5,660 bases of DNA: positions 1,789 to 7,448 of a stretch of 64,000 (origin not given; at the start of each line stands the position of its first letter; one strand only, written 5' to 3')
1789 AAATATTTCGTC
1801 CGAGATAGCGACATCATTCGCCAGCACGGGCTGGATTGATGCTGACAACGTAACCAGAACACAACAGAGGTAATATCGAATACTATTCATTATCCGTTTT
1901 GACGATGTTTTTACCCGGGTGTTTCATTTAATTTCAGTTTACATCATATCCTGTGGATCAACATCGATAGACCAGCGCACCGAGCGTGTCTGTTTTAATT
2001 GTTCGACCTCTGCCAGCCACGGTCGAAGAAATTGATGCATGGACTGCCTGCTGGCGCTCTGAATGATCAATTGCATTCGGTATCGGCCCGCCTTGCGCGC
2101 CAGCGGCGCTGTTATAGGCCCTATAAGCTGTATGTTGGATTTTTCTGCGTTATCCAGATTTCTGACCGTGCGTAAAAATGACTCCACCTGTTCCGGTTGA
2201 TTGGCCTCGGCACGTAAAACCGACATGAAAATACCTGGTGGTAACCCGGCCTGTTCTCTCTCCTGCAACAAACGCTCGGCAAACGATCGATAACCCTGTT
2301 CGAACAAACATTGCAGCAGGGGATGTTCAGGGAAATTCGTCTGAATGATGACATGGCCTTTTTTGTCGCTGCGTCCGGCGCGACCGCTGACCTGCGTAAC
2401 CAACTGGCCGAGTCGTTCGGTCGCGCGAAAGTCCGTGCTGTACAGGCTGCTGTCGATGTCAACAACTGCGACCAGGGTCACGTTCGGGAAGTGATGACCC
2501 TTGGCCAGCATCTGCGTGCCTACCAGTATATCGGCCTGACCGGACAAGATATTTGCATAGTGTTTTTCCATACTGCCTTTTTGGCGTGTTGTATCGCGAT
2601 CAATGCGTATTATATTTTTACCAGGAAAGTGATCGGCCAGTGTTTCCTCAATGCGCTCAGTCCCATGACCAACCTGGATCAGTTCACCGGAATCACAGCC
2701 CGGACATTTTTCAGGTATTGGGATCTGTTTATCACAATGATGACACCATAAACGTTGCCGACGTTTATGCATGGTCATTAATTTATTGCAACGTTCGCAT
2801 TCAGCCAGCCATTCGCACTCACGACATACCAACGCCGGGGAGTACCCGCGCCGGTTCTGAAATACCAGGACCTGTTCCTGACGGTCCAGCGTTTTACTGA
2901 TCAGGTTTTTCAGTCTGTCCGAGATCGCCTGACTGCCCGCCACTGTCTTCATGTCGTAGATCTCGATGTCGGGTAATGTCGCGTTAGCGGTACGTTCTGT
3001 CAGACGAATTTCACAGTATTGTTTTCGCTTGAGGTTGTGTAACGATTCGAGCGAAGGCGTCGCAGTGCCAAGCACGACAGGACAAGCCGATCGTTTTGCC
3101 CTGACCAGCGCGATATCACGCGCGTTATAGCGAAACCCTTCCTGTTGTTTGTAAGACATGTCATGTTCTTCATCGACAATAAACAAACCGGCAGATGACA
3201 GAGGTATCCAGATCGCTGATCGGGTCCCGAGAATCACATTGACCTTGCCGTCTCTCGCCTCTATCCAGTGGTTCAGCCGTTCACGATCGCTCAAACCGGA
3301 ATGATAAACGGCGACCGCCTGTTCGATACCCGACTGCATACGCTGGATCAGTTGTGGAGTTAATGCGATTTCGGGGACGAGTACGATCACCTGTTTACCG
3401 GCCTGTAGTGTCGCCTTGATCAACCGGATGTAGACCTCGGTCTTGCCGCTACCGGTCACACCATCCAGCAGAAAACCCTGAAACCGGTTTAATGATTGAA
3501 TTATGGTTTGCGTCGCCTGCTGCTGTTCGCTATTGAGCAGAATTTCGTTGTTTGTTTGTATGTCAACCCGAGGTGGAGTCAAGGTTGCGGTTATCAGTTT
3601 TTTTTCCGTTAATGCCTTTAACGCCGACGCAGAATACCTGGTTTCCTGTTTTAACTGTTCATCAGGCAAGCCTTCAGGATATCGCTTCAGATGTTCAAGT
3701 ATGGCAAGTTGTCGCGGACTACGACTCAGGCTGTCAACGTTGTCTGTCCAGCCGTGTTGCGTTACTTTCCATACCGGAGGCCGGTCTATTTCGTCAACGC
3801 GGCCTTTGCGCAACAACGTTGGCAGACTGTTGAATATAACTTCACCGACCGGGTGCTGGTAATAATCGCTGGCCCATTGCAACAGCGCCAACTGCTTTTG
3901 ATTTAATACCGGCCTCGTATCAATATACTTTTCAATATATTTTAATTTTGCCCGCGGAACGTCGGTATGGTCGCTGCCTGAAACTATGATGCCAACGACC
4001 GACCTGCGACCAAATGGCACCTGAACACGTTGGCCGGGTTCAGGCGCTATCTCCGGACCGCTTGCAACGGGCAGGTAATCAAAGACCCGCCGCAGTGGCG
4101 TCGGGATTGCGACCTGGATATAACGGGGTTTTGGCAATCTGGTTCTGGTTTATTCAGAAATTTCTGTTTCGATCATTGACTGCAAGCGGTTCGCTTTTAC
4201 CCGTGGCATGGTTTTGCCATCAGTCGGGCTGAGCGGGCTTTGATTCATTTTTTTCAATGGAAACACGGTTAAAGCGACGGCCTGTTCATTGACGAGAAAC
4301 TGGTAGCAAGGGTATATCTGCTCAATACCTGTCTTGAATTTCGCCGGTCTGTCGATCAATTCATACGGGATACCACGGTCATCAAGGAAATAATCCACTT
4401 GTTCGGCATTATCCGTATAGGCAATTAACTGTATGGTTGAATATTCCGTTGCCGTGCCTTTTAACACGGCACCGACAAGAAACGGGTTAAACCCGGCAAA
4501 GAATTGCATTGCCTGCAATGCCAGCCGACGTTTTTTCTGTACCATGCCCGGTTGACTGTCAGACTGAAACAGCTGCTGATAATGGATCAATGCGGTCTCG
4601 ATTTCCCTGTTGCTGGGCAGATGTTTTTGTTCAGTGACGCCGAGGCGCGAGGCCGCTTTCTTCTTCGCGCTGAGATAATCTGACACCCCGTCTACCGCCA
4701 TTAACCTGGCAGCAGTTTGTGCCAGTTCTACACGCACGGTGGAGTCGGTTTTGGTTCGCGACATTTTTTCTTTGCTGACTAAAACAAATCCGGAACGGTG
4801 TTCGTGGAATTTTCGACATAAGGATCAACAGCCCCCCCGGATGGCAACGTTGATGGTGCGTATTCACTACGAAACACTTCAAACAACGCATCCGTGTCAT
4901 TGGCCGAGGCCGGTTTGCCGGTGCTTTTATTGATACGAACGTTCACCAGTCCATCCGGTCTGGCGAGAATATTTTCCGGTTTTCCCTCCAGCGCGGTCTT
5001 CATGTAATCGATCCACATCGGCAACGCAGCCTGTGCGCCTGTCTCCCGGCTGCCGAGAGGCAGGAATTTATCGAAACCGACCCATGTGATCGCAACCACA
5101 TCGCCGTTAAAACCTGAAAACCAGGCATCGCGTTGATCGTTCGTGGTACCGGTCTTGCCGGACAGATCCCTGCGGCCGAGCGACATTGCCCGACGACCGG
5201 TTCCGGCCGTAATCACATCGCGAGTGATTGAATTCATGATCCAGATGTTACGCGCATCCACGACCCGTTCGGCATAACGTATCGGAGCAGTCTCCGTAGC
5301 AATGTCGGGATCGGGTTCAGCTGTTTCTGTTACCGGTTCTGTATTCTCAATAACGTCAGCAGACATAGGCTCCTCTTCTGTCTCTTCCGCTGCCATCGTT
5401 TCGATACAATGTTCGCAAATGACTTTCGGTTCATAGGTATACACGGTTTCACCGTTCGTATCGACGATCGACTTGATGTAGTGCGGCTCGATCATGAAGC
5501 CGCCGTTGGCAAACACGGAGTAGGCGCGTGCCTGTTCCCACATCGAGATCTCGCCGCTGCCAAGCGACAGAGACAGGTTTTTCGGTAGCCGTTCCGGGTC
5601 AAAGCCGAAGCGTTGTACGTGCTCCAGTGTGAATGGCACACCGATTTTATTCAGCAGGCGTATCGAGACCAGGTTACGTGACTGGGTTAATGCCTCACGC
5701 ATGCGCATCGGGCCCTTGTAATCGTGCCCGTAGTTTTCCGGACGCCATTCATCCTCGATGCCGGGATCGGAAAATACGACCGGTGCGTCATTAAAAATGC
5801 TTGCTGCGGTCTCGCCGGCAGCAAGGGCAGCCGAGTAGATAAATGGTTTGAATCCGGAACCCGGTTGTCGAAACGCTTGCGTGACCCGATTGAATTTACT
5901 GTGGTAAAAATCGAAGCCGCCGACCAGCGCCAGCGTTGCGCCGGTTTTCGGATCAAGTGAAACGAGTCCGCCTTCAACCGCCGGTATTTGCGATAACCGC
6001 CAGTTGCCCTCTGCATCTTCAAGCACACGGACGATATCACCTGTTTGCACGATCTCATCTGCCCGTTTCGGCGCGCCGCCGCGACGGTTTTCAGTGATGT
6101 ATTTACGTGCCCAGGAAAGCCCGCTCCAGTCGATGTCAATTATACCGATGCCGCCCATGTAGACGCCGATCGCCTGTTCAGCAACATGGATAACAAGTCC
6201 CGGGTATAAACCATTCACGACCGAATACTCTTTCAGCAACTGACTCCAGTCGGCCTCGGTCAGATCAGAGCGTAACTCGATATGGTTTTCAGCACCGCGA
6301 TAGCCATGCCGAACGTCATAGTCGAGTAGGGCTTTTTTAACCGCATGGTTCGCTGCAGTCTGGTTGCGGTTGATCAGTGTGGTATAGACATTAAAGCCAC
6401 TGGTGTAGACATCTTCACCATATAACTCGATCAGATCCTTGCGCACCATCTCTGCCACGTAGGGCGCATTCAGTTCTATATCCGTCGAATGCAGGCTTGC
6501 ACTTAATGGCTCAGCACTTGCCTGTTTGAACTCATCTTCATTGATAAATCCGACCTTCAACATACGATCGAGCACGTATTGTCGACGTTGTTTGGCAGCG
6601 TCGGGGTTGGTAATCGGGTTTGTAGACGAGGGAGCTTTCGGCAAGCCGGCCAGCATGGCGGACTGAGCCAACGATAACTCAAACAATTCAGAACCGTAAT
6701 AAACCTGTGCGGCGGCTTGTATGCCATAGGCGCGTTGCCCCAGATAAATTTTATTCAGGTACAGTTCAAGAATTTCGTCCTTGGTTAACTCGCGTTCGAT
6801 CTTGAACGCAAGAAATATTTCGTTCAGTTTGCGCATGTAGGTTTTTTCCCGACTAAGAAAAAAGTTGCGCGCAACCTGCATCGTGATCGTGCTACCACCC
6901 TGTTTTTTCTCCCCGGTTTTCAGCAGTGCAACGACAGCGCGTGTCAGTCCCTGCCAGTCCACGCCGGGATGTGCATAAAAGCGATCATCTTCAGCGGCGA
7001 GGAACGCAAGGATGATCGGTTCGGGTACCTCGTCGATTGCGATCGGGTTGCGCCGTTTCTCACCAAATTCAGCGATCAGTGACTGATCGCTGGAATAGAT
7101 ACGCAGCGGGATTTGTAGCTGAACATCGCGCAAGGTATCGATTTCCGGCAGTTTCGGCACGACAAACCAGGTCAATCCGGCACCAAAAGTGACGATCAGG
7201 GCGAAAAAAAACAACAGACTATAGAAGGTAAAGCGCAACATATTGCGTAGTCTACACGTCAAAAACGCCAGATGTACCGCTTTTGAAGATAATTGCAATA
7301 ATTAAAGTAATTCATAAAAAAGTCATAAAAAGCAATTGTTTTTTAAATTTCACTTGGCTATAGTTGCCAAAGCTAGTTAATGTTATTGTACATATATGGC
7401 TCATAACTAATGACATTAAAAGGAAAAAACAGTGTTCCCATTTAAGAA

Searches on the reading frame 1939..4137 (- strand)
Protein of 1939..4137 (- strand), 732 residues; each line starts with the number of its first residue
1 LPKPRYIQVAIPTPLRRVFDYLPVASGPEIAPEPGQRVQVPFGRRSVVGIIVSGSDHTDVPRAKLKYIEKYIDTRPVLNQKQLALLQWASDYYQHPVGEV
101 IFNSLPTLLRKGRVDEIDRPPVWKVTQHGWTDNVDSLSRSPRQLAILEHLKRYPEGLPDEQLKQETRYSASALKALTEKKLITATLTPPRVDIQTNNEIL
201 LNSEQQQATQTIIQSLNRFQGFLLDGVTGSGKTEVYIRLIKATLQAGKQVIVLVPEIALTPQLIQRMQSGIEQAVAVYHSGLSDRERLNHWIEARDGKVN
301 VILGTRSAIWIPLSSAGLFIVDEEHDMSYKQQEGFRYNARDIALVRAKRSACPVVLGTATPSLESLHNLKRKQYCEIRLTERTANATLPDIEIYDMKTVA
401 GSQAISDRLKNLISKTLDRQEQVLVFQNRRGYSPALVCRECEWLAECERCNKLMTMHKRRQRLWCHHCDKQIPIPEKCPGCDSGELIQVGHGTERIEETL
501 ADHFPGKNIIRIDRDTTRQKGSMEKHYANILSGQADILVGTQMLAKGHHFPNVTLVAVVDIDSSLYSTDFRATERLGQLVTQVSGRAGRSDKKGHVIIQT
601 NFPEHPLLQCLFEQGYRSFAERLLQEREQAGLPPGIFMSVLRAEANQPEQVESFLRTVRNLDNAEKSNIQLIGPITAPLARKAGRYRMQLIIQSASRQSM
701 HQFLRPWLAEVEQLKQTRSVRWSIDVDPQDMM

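Call 45: search_protein_families(library=ncbifam, max_evalue=1e-10, proteins=[window:1939-4137:-])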
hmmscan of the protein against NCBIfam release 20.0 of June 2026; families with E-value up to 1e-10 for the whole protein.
window:1939-4137:- (732 aa): 17 families
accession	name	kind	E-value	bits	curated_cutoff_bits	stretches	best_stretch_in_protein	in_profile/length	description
NF004067.0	PRK05580.1-4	equivalog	1.8e-280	932.5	763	1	5-731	4-736/737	primosomal protein N'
NF004065.0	PRK05580.1-1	equivalog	1.6e-263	876.3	858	1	7-730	4-730/731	primosomal protein N'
NF004066.1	PRK05580.1-3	equivalog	6.8e-209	696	813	2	135-730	182-787/788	primosomal protein N'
NF004070.0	PRK05580.2-2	equivalog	7.5e-189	629.3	921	1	4-731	11-728/729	primosomal protein N'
TIGR00595.1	priA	equivalog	7.7e-180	598.8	230.35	1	223-728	1-508/509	replication restart helicase PriA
NF004071.0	PRK05580.2-3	equivalog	4.7e-163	543.9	1105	1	5-731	16-734/735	primosomal protein N'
NF004068.0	PRK05580.1-5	equivalog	9e-157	523.4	1249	1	192-732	250-795/795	primosomal protein N'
NF004072.0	PRK05580.2-4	equivalog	2.1e-134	449.2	1030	1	199-730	117-646/648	primosomal protein N'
NF004069.0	PRK05580.2-1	equivalog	6.9e-121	404.6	767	1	194-730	105-610/612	primosomal protein N'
NF011453.0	PRK14873.1-3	equivalog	1.1e-49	169.1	812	1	15-725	27-648/653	primosome assembly protein PriA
NF011452.0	PRK14873.1-2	equivalog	1.9e-44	152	980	1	237-687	216-652/708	primosomal protein N'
NF011454.0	PRK14873.1-4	equivalog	4e-42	144.4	951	1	237-680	162-593/651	primosomal protein N'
NF011455.0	PRK14873.1-5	equivalog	2.1e-38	132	969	1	237-678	179-613/675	primosomal protein N'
NF011451.0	PRK14873.1-1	equivalog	2.2e-28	98.9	1147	1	15-636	43-657/764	primosome assembly protein PriA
TIGR00580.2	mfd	equivalog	3.1e-15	55.7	800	1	204-342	437-582/907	transcription-repair coupling factor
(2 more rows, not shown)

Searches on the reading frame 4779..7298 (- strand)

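Call 45: search_protein_families(library=ncbifam, max_evalue=1e-10, proteins=[window:4779-7298:-])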
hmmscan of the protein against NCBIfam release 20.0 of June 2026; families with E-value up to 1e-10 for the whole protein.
window:4779-7298:- (839 aa): 14 families
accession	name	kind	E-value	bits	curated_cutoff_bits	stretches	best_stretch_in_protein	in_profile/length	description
NF008643.0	PRK11636.1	equivalog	6e-234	779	1263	1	39-802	18-817/850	peptidoglycan glycosyltransferase/peptidoglycan DD-transpeptidase MrcA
TIGR02074.1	PBP_1a_fam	subfamily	5.5e-176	586.5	508.75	1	82-771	1-534/535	PBP1A family penicillin-binding protein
NF051885.1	tranpepglycosPbpC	equivalog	3.5e-142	475.2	900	3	38-324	26-314/632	multimodular transpeptidase-transglycosylase PbpC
TIGR02071.1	PBP_1b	equivalog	2.1e-117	393.2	717.75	3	60-324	121-392/729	penicillin-binding protein 1B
TIGR02073.1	PBP_1c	equivalog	1.6e-98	331.2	494.2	2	80-320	30-260/728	penicillin-binding protein 1C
NF007061.0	PRK09506.1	equivalog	2.7e-88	296.7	1120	3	86-324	214-456/825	bifunctional glycosyl transferase/transpeptidase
NF038276.1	strep_PBP2A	exception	2.5e-79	267.3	1100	2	21-316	35-332/716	penicillin-binding protein PBP2A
NF038272.1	strep_PBP1A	exception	2.7e-78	263.9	1075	2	18-313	5-305/658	penicillin-binding protein PBP1A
NF011423.0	PRK14850.1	equivalog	1.2e-75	255.4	1275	3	78-324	152-402/764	penicillin-binding protein 1b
NF008414.0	PRK11240.1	equivalog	1.1e-57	195.7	1121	2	82-285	63-263/774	peptidoglycan glycosyltransferase PbpC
NF038274.1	strep_PBP1B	exception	5.1e-52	177.2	1225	2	38-265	34-278/745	penicillin-binding protein PBP1B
NF010008.0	PRK13481.1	equivalog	5.8e-41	140.6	270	1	80-261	77-264/269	glycosyltransferase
TIGR02070.1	mono_pep_trsgly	equivalog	6.5e-37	127.2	182.65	1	84-249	56-221/224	monofunctional biosynthetic peptidoglycan transglycosylase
TIGR03423.1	pbp2_mrdA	equivalog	6.4e-14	51.4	455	0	468-567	296-391/593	penicillin-binding protein 2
